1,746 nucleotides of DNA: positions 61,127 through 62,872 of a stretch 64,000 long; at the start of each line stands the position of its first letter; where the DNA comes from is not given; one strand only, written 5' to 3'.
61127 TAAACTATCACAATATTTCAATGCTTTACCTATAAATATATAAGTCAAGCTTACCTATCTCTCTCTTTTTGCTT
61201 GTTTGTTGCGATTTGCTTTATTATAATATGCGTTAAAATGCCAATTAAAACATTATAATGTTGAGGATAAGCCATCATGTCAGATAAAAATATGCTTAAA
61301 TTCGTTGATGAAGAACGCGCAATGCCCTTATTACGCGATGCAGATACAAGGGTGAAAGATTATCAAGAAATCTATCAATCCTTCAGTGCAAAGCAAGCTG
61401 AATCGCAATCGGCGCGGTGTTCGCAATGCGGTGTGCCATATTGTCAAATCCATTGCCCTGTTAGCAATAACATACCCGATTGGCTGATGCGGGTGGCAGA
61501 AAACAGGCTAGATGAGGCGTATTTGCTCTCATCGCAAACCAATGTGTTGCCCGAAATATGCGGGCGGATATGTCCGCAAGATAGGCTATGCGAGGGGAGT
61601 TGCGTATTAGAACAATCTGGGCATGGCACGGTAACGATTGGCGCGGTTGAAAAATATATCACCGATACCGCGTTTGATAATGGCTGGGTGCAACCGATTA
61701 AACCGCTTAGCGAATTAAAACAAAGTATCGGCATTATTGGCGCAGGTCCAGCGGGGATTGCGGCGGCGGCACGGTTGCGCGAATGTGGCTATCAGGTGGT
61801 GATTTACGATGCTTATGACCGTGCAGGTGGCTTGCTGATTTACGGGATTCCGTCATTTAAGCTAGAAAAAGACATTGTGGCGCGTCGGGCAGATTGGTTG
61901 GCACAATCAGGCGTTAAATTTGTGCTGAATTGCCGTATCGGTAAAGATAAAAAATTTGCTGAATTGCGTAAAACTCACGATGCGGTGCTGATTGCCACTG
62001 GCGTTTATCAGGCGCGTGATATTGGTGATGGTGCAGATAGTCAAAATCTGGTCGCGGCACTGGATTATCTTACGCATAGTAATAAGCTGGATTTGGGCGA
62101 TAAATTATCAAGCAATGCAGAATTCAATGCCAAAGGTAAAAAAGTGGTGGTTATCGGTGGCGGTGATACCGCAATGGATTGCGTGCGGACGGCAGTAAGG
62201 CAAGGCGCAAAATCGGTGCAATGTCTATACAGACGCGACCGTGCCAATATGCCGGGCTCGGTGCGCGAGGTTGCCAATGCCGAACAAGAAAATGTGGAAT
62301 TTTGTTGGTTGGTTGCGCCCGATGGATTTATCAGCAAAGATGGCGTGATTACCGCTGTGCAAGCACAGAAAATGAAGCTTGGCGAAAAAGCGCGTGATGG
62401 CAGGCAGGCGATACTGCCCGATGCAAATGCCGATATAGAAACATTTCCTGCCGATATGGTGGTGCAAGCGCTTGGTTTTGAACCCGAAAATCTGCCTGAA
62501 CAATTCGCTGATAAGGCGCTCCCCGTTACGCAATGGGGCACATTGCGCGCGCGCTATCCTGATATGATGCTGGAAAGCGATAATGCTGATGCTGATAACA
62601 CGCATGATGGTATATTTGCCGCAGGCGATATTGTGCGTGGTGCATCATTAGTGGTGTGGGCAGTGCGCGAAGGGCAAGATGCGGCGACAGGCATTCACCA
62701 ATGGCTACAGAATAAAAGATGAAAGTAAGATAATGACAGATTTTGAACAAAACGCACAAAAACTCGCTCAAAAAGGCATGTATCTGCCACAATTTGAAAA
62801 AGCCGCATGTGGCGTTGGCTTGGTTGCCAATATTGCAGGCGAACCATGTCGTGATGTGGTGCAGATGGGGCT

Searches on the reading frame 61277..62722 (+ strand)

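Call 19: search_protein_families(library=ncbifam, proteins=[window:61277-62722:+], max_evalue=1e-10)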
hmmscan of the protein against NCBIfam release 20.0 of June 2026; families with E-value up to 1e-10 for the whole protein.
window:61277-62722:+ (481 aa): 17 families
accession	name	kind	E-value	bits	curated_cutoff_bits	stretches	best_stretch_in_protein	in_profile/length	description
TIGR01318.1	gltD_gamma_fam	subfamily_domain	8.1e-146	486.2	482.95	1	8-478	2-466/467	glutamate synthase, small subunit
NF009408.0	PRK12769.1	equivalog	2.2e-129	432.5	1003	1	21-480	200-654/659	formate-dependent uric acid utilization protein AegA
TIGR01317.1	GOGAT_sm_gam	subfamily_domain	2.1e-111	373.1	447.7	1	9-478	5-479/485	glutamate synthase small subunit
NF009451.0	PRK12809.1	equivalog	1.7e-110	370.2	1154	1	22-476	184-633/639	formate-dependent uric acid utilization protein YgfT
NF009414.0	PRK12778.1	equivalog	1.4e-98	331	1103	1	17-479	299-751/752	bifunctional dihydroorotate dehydrogenase B NAD binding subunit/NADPH-dependent glutamate synthase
TIGR01316.1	gltA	equivalog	3.9e-96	322.6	471.75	1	23-477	3-449/449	NADPH-dependent glutamate synthase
NF009410.0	PRK12771.1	subfamily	2.7e-93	313.5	516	1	54-480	48-448/566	NAD(P)-binding protein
NF009413.0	PRK12775.1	equivalog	1.9e-88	297.5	1895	1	7-480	293-757/1006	putative trifunctional 2-polyprenylphenol hydroxylase/glutamate synthase subunit beta/ferritin domain-containing protein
NF009454.0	PRK12814.1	equivalog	1.1e-76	258.6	916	1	48-480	97-503/657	putative NADPH-dependent glutamate synthase small subunit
NF010590.0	PRK13984.1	equivalog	2.2e-71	240.8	946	1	8-480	152-609/611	putative oxidoreductase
TIGR03315.1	Se_ygfK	equivalog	2.5e-63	213.9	835.3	1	28-474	420-836/1012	putative selenate reductase subunit YgfK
NF009415.0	PRK12779.1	equivalog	2.1e-62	211.3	1519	1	59-474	213-623/944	putative bifunctional glutamate synthase subunit beta/2-polyprenylphenol hydroxylase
NF009409.0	PRK12770.1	subfamily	5.5e-61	206.6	343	1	146-480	16-353/360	putative glutamate synthase subunit beta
NF045663.1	diclust_near_Sec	equivalog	1.5e-34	119.2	530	1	39-250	3-202/759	pyridine nucleotide-disulfide oxidoreductase/dicluster-binding protein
TIGR03997.1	mycofact_OYE_2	equivalog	9.1e-15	54.1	793.15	1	147-270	378-500/645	mycofactocin system FadH/OYE family oxidoreductase 2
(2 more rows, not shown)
